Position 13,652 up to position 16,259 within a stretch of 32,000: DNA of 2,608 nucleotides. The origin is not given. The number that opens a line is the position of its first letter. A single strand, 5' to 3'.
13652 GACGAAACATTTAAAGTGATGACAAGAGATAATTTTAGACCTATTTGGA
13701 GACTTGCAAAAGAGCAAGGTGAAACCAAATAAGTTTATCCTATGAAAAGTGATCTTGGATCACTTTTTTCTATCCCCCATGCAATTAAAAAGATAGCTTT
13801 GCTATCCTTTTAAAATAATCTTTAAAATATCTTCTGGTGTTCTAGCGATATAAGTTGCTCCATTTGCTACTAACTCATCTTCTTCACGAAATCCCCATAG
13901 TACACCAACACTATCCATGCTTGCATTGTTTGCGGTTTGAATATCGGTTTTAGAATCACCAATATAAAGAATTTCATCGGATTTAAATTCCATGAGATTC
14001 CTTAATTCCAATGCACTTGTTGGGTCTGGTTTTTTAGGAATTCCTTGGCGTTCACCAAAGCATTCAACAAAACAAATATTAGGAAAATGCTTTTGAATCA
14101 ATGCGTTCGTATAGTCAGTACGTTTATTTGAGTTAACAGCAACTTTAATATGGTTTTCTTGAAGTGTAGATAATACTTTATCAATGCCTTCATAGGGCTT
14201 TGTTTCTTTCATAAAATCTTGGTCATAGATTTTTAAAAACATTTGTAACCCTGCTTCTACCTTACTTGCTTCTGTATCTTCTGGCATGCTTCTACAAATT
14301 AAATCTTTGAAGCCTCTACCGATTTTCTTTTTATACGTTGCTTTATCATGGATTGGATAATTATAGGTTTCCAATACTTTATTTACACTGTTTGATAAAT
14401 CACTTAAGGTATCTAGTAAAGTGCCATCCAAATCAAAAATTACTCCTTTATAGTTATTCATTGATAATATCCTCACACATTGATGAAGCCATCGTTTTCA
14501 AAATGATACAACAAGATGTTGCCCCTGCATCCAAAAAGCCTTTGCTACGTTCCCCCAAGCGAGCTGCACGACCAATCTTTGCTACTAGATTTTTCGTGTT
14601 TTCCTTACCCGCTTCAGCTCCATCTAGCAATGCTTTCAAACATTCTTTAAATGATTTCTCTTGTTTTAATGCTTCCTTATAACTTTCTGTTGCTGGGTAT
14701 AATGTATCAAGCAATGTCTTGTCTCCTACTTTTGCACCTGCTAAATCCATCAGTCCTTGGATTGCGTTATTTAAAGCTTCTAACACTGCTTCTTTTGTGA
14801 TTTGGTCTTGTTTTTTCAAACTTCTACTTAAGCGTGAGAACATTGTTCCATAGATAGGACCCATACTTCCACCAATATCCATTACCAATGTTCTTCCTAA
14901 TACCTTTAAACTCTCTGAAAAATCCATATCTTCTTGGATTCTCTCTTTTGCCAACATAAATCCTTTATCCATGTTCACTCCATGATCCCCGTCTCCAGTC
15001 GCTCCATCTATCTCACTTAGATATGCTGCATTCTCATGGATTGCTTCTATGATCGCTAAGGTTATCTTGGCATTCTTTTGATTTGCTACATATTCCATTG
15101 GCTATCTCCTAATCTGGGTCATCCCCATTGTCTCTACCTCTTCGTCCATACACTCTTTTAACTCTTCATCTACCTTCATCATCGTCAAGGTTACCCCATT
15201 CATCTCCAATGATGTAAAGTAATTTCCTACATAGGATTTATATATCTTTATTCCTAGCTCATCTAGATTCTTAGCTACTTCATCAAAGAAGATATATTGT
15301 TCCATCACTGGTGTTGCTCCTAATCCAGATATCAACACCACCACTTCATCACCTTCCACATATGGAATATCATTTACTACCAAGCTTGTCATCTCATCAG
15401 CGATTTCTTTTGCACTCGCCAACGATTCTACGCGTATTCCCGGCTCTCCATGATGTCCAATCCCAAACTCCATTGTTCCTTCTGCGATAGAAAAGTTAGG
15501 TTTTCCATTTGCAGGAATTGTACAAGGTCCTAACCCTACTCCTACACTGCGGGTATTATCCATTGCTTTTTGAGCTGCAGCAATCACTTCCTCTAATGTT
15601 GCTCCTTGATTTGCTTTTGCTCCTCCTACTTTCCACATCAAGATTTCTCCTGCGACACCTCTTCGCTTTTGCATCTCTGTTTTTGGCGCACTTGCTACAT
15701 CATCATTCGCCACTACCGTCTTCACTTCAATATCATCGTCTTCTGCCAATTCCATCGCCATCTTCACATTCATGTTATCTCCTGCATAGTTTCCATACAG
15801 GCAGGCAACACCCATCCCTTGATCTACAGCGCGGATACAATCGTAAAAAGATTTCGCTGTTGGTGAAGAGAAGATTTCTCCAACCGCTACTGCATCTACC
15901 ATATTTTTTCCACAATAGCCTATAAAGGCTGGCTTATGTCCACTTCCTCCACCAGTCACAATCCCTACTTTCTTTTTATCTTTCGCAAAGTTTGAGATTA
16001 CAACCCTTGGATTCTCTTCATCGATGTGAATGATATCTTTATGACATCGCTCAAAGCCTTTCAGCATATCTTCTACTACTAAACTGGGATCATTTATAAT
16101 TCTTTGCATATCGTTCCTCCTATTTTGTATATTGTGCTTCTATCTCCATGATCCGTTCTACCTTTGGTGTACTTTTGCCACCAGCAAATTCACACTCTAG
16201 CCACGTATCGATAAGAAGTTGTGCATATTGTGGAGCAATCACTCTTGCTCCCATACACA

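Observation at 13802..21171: Ten-gene PTS operon whose enzyme set does not match a textbook sugar pathway (aldolase + DhaKL triokinase logic, no second sugar kinase)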

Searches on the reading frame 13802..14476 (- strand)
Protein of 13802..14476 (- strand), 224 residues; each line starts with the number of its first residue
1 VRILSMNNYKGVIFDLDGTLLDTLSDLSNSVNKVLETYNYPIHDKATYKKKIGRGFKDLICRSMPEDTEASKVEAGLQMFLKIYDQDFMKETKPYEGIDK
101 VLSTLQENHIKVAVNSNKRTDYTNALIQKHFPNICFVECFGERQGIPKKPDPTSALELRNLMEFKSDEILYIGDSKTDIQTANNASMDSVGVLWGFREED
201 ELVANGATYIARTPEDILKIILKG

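Call 3: search_protein_families(library=pfam, proteins=[window:13802-14476:-])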
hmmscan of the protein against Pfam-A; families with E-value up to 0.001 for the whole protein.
window:13802-14476:- (224 aa): 4 families
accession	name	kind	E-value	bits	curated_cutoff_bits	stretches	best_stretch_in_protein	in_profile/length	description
PF13419.12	HAD_2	-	5.1e-34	118.4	23.8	1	12-192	1-178/178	Haloacid dehalogenase-like hydrolase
PF00702.32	Hydrolase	-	1.7e-21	77.9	26.4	1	9-185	1-190/191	haloacid dehalogenase-like hydrolase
PF13242.12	Hydrolase_like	-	6.7e-09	36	22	1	148-211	3-69/75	HAD-hyrolase-like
PF12710.13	HAD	-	3.2e-05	24.9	27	1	12-182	1-188/189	haloacid dehalogenase-like hydrolase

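Call 4: search_protein_families(library=ncbifam, proteins=[window:13802-14476:-])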
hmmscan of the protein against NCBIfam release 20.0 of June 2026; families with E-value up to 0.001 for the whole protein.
window:13802-14476:- (224 aa): 35 families (the best 25 are shown)
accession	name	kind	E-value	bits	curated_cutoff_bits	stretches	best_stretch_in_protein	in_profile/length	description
NF009695.0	PRK13222.1-2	equivalog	8.9e-41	139.8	225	1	6-221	3-222/226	phosphoglycolate phosphatase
TIGR01449.2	PGP_bact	equivalog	4.6e-30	104.8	180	1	12-219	1-211/213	phosphoglycolate phosphatase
NF009700.0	PRK13226.1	equivalog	2.5e-26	92.8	342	1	9-203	12-206/229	phosphoglycolate phosphatase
NF009697.0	PRK13222.1-4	equivalog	1.8e-25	89.6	327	1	6-221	4-222/232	phosphoglycolate phosphatase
NF009804.0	PRK13288.1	equivalog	3.5e-23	82.2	218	1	10-221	4-210/215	pyrophosphatase PpaX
NF009698.0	PRK13223.1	equivalog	6.8e-22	77.9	466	1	10-198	14-206/272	phosphoglycolate phosphatase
NF009696.0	PRK13222.1-3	equivalog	1.5e-20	73.9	359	1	10-221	4-216/223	N-acetylmuramic acid 6-phosphate phosphatase MupP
NF009694.0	PRK13222.1-1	equivalog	2.4e-18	66.3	415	2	77-203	95-221/252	phosphoglycolate phosphatase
TIGR01454.1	AHBA_synth_RP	hypoth_equivalog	7.9e-17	61.6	246.65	1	12-221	1-203/205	AHBA synthesis associated protein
TIGR02009.1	PGMB-YQAB-SF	subfamily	2.2e-13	50.8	153.35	1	9-192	1-186/186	beta-phosphoglucomutase family hydrolase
NF009699.0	PRK13225.1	equivalog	2.6e-11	43.6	368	1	10-221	63-267/273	phosphoglycolate phosphatase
TIGR03351.1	PhnX-like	hypoth_equivalog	2.9e-11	43.7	218.9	1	12-219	4-217/220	phosphonatase-like hydrolase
NF052576.1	PymNtasePynAStpc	equivalog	3.9e-11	43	350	1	79-221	85-227/229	pyrimidine 5'-nucleotidase PynA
TIGR01990.1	bPGM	equivalog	2.2e-10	40.8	189.4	1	9-192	1-186/187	beta-phosphoglucomutase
TIGR01662.1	HAD-SF-IIIA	subfamily_domain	4.3e-10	39.8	44.6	1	90-190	22-136/141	HAD-IIIA family hydrolase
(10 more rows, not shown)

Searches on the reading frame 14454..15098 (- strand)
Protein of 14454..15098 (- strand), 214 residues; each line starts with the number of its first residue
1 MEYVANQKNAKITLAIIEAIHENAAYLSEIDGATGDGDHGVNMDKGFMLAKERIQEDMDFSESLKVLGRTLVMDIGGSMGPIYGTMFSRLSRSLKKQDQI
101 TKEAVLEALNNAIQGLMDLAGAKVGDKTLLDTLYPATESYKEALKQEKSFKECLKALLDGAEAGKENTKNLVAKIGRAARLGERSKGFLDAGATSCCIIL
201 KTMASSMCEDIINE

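Call 3: search_protein_families(library=pfam, proteins=[window:14454-15098:-])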
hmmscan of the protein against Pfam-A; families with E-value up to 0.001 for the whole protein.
window:14454-15098:- (214 aa): 1 family
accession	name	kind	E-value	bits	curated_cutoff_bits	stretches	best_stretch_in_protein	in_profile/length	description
PF02734.22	Dak2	-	7.1e-51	173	27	1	34-204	2-173/174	DAK2 domain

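Call 4: search_protein_families(library=ncbifam, proteins=[window:14454-15098:-])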
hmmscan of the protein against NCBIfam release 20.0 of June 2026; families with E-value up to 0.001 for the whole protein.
window:14454-15098:- (214 aa): 5 families
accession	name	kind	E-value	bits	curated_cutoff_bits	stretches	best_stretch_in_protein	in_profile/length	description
NF011049.0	PRK14479.1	subfamily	1.3e-53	182.4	492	1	8-207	363-566/568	dihydroxyacetone kinase family protein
TIGR02365.1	dha_L_ycgS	equivalog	1.8e-50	171.4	138.3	1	15-204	7-195/196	dihydroxyacetone kinase subunit DhaL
TIGR02361.1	dak_ATP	equivalog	1.4e-28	99.8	574.95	1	6-203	382-582/583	glycerone kinase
TIGR03599.1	YloV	subfamily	2.2e-07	29.8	396.1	1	36-210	29-196/530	DAK2 domain fusion protein YloV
NF038248.1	FakA_VfrB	equivalog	9.5e-07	27.6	975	1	35-175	35-176/549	fatty acid kinase catalytic subunit FakA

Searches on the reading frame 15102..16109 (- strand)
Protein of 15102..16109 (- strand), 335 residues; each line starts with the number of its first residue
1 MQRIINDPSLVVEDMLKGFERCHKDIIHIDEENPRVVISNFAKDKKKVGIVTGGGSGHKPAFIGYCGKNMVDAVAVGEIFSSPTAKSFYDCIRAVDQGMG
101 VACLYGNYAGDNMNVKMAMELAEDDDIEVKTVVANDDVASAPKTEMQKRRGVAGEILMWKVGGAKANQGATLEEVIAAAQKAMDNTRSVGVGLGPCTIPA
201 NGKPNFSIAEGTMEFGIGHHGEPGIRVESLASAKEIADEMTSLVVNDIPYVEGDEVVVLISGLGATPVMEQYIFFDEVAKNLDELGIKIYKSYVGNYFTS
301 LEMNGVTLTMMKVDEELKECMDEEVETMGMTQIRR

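Call 3: search_protein_families(library=pfam, proteins=[window:15102-16109:-])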
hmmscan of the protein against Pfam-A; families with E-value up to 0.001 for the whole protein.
window:15102-16109:- (335 aa): 1 family
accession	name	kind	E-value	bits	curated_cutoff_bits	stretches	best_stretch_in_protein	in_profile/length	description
PF02733.22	Dak1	-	5.4e-115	384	31.4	1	17-328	1-312/313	Dak1 domain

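Call 4: search_protein_families(library=ncbifam, proteins=[window:15102-16109:-])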
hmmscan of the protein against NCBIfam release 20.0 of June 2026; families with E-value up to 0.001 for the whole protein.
window:15102-16109:- (335 aa): 4 families
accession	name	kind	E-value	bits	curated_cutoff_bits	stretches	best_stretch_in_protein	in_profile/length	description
NF011049.0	PRK14479.1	subfamily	7.8e-126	420.9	492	1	1-330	1-327/568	dihydroxyacetone kinase family protein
TIGR02363.1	dhaK1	equivalog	4.3e-109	364.5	406.25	1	1-328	1-327/329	dihydroxyacetone kinase subunit DhaK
TIGR02361.1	dak_ATP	equivalog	1.8e-77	261.3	574.95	1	3-332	2-345/583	glycerone kinase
TIGR02362.1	dhaK1b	equivalog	6.1e-69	232.6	413.25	1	3-316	1-312/326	DhaKLM operon coactivator DhaQ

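Call 69: search_solved_structures(query=window:15102-16109:-, max_evalue=1e-20, show_alignments=2)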
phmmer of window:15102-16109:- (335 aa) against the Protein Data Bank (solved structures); distinct sequences matched with E-value up to 1e-20: 12.
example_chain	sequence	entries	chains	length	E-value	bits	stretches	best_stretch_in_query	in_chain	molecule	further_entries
3ct4_A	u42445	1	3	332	1.5e-76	260.8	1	2-328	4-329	PTS-dependent dihydroxyacetone kinase, dihydroxyacetone-binding subunit dhaK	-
4lrx_A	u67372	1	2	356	2.7e-67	230.4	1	1-246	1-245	PTS-dependent dihydroxyacetone kinase, dihydroxyacetone-binding subunit DhaK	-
1uoe_A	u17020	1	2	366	3e-67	230.3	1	1-246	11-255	DIHYDROXYACETONE KINASE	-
1oi2_A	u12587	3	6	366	3e-67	230.2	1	1-246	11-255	HYPOTHETICAL PROTEIN YCGT | DIHYDROXYACETONE KINASE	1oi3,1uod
3pnk_A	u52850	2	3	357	6.3e-67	229.2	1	2-246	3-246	PTS-dependent dihydroxyacetone kinase, dihydroxyacetone-binding subunit dhaK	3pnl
4lry_A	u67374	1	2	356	7e-67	229.1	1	1-246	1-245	PTS-dependent dihydroxyacetone kinase, dihydroxyacetone-binding subunit DhaK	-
3pno_A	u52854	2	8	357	6e-66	226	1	2-246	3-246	PTS-dependent dihydroxyacetone kinase, dihydroxyacetone-binding subunit dhaK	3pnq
3pnm_A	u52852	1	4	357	1.6e-65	224.6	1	2-246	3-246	PTS-dependent dihydroxyacetone kinase, dihydroxyacetone-binding subunit dhaK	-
2iu4_A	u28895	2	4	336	1.3e-52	182.2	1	6-314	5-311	DIHYDROXYACETONE KINASE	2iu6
1un8_A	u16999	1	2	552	9.1e-41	143.2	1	35-328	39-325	DIHYDROXYACETONE KINASE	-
1un9_A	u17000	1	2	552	9.3e-41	143.2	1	35-328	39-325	DIHYDROXYACETONE KINASE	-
26vk_A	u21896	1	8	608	6.6e-35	124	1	32-313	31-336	Dihydroxyacetone kinase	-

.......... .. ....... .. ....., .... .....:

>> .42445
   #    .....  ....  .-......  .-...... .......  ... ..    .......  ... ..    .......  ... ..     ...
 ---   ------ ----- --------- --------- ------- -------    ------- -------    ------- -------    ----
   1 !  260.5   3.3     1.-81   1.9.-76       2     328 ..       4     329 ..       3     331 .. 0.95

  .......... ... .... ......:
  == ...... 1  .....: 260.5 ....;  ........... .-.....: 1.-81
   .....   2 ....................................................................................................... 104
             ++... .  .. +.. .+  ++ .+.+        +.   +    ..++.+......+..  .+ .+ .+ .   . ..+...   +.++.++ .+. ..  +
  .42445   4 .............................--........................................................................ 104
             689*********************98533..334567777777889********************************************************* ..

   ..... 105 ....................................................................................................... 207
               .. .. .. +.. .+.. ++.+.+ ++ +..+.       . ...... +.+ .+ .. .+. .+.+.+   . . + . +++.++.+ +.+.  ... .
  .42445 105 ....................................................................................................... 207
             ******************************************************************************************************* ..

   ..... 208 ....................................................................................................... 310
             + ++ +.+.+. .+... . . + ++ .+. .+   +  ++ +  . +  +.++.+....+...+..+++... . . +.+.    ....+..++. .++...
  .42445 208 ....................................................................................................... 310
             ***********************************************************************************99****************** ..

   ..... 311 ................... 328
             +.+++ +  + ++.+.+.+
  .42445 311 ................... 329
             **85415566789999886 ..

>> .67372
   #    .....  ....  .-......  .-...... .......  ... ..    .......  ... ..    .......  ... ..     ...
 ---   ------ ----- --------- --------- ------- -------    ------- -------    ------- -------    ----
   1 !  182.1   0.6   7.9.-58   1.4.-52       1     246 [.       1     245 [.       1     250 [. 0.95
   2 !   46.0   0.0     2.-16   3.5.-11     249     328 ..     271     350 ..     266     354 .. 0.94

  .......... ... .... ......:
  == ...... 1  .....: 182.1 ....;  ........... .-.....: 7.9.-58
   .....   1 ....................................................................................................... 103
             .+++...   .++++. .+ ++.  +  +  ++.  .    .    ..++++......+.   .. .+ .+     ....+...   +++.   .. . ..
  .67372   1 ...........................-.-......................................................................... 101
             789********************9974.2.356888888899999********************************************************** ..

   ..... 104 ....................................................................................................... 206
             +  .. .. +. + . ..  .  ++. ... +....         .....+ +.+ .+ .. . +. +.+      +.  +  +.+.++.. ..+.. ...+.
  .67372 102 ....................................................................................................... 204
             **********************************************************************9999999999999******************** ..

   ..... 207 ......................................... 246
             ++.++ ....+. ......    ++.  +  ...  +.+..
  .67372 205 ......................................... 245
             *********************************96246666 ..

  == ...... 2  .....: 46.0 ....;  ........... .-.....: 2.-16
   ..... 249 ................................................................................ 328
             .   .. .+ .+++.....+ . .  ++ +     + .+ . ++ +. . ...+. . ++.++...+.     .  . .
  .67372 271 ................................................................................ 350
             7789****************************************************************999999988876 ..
